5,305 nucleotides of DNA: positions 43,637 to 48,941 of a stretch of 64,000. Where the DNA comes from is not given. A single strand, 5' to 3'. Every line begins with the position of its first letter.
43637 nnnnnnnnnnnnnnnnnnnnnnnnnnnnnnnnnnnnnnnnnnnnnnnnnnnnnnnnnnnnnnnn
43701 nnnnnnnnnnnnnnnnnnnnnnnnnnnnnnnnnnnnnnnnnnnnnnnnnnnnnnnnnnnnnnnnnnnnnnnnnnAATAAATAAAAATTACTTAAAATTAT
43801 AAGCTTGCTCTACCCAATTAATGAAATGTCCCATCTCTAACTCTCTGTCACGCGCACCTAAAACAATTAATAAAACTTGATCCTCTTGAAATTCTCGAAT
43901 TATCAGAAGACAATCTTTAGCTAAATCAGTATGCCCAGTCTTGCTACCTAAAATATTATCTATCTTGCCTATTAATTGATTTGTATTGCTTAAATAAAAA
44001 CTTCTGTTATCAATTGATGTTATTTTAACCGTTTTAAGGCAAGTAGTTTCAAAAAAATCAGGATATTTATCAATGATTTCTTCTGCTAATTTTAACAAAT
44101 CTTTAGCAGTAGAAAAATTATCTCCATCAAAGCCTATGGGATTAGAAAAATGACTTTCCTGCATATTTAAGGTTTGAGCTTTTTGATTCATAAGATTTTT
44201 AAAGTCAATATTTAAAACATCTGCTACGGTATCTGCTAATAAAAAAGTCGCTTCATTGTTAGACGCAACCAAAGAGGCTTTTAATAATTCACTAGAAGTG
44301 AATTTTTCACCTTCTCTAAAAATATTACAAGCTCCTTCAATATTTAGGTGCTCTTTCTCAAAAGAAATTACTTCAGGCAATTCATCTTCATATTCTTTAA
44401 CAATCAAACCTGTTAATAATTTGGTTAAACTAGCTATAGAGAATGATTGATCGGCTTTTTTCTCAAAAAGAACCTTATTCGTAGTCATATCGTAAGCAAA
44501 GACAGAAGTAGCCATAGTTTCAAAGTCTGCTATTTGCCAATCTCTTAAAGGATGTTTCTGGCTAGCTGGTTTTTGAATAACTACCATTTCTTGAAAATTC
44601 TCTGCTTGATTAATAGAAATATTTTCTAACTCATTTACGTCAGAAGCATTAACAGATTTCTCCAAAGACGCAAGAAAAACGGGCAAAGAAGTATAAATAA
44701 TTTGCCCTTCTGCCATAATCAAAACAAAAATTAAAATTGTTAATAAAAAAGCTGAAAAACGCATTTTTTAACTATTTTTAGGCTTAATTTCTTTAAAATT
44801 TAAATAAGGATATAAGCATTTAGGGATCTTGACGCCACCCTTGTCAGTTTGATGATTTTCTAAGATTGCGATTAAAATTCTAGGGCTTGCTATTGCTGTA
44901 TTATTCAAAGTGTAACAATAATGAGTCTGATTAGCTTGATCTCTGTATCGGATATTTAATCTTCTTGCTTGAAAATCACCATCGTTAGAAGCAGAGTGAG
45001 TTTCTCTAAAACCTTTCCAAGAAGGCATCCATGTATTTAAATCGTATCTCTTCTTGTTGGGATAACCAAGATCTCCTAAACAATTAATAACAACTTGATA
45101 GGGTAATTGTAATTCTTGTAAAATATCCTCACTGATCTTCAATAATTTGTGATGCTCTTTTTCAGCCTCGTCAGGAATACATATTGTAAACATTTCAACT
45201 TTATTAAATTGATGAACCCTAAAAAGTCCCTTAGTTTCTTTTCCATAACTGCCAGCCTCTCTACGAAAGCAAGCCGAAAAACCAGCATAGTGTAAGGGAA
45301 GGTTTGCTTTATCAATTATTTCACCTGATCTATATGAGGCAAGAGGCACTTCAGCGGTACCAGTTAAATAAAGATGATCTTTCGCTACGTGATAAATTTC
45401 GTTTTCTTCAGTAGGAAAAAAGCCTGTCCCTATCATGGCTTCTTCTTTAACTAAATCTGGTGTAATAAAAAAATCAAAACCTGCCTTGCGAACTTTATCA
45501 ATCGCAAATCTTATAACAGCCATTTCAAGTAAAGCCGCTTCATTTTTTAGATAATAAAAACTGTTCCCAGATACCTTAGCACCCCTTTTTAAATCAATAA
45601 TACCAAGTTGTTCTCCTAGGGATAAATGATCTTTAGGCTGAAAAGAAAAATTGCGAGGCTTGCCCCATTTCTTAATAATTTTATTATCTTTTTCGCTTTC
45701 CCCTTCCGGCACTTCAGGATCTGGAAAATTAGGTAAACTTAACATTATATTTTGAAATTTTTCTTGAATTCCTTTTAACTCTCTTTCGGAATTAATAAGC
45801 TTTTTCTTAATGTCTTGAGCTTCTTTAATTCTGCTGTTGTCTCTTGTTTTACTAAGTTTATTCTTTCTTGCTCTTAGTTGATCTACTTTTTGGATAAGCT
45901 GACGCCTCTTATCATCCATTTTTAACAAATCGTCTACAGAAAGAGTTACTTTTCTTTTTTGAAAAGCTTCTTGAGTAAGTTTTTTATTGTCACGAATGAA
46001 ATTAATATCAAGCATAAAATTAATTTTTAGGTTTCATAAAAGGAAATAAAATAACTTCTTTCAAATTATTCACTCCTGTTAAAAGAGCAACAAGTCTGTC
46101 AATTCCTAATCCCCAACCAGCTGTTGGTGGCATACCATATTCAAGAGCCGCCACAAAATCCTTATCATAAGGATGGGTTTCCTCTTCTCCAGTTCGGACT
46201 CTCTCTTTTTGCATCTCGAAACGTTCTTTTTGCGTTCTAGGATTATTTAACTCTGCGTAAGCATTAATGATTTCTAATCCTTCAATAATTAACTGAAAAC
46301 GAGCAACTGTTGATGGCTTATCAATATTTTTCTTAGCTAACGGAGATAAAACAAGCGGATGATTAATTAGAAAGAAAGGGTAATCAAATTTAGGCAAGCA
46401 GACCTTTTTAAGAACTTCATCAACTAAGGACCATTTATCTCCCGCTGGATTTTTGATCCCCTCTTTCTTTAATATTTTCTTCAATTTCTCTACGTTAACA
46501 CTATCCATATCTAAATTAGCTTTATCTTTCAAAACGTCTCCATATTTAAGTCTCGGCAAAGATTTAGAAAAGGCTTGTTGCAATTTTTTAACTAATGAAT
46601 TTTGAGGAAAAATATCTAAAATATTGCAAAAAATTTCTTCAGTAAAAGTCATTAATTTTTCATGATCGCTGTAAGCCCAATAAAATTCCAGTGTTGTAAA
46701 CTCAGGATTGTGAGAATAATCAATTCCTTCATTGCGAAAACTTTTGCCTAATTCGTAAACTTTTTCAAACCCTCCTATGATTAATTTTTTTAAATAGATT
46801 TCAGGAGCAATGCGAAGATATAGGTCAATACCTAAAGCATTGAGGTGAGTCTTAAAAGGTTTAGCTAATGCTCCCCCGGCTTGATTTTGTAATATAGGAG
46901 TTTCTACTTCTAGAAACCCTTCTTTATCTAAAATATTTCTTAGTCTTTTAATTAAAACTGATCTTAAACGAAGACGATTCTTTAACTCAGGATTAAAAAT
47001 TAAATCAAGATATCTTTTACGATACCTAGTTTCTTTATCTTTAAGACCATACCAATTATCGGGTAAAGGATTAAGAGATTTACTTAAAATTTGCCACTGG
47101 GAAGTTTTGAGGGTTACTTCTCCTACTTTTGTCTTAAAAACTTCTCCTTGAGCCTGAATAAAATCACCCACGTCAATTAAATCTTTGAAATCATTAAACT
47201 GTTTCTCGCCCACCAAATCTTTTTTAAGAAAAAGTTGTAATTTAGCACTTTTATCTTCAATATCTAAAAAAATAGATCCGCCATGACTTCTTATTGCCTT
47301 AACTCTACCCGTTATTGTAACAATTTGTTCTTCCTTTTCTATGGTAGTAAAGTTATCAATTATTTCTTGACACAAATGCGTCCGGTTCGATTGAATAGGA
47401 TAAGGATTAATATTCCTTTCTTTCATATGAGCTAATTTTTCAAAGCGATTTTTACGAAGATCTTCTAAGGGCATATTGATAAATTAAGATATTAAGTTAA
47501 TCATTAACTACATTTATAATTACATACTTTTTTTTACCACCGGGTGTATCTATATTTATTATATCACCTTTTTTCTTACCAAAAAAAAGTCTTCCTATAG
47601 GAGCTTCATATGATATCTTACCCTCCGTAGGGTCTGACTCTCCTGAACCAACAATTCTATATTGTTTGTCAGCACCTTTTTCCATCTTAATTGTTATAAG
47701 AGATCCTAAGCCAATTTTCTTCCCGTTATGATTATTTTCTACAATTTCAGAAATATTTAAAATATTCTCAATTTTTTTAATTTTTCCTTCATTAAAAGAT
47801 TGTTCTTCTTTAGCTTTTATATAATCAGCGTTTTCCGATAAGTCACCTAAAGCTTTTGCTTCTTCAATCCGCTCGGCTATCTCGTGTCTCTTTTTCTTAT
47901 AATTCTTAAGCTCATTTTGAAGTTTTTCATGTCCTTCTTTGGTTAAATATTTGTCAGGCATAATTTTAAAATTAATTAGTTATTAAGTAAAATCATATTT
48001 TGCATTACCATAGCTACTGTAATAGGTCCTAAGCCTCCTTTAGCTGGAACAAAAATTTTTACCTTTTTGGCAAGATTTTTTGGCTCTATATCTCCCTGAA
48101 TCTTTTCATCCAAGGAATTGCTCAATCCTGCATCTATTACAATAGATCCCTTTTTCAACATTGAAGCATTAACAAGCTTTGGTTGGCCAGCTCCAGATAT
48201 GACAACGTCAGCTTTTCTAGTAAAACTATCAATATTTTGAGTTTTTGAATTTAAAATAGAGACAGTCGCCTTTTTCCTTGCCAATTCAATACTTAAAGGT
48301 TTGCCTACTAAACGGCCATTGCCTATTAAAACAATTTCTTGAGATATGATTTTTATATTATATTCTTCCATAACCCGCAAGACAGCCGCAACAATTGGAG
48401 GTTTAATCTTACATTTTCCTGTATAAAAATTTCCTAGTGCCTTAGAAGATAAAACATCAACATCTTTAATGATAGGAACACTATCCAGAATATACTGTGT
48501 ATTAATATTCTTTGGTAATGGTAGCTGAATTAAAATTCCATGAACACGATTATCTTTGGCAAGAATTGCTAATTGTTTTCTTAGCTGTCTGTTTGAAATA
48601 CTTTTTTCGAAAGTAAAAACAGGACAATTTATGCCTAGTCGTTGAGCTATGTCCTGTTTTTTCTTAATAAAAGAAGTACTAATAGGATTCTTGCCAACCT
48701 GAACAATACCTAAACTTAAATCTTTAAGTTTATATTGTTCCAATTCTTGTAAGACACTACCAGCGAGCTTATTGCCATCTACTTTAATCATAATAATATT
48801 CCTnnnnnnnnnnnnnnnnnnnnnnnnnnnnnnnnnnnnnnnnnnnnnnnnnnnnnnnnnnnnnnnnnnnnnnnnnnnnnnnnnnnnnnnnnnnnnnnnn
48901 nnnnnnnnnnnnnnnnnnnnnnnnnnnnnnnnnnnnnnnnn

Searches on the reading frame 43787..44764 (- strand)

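Call 38: search_protein_families(library=pfam, proteins=[window:43787-44764:-], max_evalue=0.00001)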
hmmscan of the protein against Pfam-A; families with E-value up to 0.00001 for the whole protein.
window:43787-44764:- (325 aa): 2 families
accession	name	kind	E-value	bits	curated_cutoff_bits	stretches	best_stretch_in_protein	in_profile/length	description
PF00768.25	Peptidase_S11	-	1.7e-41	142.7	27.6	1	82-305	9-238/239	D-alanyl-D-alanine carboxypeptidase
PF13354.11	Beta-lactamase2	-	6.7e-09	35.8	22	1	87-231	1-147/214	Beta-lactamase enzyme family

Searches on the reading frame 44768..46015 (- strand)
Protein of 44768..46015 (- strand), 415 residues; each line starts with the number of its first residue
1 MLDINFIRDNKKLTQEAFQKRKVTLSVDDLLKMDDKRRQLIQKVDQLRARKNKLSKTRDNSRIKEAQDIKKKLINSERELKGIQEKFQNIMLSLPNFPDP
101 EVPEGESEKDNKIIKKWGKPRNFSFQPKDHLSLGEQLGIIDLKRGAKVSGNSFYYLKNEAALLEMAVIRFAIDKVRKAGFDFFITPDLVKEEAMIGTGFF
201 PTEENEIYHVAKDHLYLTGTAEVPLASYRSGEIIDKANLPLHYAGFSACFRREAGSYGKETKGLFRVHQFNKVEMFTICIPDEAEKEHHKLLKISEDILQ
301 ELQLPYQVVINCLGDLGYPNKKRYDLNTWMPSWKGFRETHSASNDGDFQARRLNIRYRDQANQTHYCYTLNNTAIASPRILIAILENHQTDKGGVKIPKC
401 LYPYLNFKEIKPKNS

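Call 38: search_protein_families(library=pfam, proteins=[window:44768-46015:-], max_evalue=0.00001)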
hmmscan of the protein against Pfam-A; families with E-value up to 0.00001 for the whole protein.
window:44768-46015:- (415 aa): 2 families
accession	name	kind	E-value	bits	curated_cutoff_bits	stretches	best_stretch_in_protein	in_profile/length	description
PF00587.30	tRNA-synt_2b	-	1.7e-35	123.1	29.3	1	212-388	8-179/179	tRNA synthetase class II core domain (G, H, P, S and T)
PF02403.27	Seryl_tRNA_N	-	2.1e-18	66.9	28.2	1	1-98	1-108/108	Seryl-tRNA synthetase N-terminal domain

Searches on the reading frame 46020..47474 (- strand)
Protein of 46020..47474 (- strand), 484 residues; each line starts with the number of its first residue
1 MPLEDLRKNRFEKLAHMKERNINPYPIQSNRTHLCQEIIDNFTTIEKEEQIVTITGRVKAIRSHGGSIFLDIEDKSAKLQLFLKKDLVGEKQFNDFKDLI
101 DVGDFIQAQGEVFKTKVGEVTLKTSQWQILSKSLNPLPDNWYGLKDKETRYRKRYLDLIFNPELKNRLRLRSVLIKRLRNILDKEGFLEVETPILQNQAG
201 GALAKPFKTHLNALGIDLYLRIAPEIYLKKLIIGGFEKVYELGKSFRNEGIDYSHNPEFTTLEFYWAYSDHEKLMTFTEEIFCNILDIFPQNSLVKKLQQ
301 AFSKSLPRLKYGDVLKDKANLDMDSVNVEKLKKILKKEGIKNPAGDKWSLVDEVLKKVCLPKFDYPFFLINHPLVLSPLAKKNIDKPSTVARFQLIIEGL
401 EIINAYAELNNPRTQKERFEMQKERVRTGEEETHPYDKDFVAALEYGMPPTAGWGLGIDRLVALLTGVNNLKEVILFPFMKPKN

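Call 38: search_protein_families(library=pfam, proteins=[window:46020-47474:-], max_evalue=0.00001)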
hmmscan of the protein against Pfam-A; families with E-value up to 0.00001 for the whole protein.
window:46020-47474:- (484 aa): 2 families
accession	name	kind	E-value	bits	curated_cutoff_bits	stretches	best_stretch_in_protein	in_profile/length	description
PF00152.25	tRNA-synt_2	-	9.9e-85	284.7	25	1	146-480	1-307/308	tRNA synthetases class II (D, K and N)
PF01336.31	tRNA_anti-codon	-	1.1e-15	57.7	27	1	52-130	1-75/75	OB-fold nucleic acid binding domain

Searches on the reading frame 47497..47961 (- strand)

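Call 6: search_protein_families(library=pfam, proteins=[window:47497-47961:-])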
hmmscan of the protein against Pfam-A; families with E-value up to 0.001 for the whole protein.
window:47497-47961:- (154 aa): 2 families
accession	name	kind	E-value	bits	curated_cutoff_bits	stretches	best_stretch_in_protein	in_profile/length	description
PF03449.20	GreA_GreB_N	-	3.1e-23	82.2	24.5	1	5-73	2-71/71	Transcription elongation factor, N-terminal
PF01272.25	GreA_GreB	-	3.1e-20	72.4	26.9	1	81-151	4-75/77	Transcription elongation factor, GreA/GreB, C-term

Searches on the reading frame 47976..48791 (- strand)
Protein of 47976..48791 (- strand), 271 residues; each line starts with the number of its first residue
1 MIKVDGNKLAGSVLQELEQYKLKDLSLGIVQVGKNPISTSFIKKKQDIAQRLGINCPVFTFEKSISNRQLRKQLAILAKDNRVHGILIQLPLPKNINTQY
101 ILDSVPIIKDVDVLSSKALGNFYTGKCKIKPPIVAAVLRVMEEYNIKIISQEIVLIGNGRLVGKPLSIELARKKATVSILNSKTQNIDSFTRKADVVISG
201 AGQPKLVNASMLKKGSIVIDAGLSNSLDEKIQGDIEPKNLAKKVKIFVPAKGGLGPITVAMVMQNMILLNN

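Call 38: search_protein_families(library=pfam, proteins=[window:47976-48791:-], max_evalue=0.00001)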
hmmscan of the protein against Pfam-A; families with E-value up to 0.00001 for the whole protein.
window:47976-48791:- (271 aa): 2 families
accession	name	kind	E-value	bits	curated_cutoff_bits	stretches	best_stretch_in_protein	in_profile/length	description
PF02882.25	THF_DHG_CYH_C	-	7.8e-43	146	27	1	118-267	4-153/160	Tetrahydrofolate dehydrogenase/cyclohydrolase, NAD(P)-binding domain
PF00763.28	THF_DHG_CYH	-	9.5e-24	84.3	32.8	1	5-112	2-115/115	Tetrahydrofolate dehydrogenase/cyclohydrolase, catalytic domain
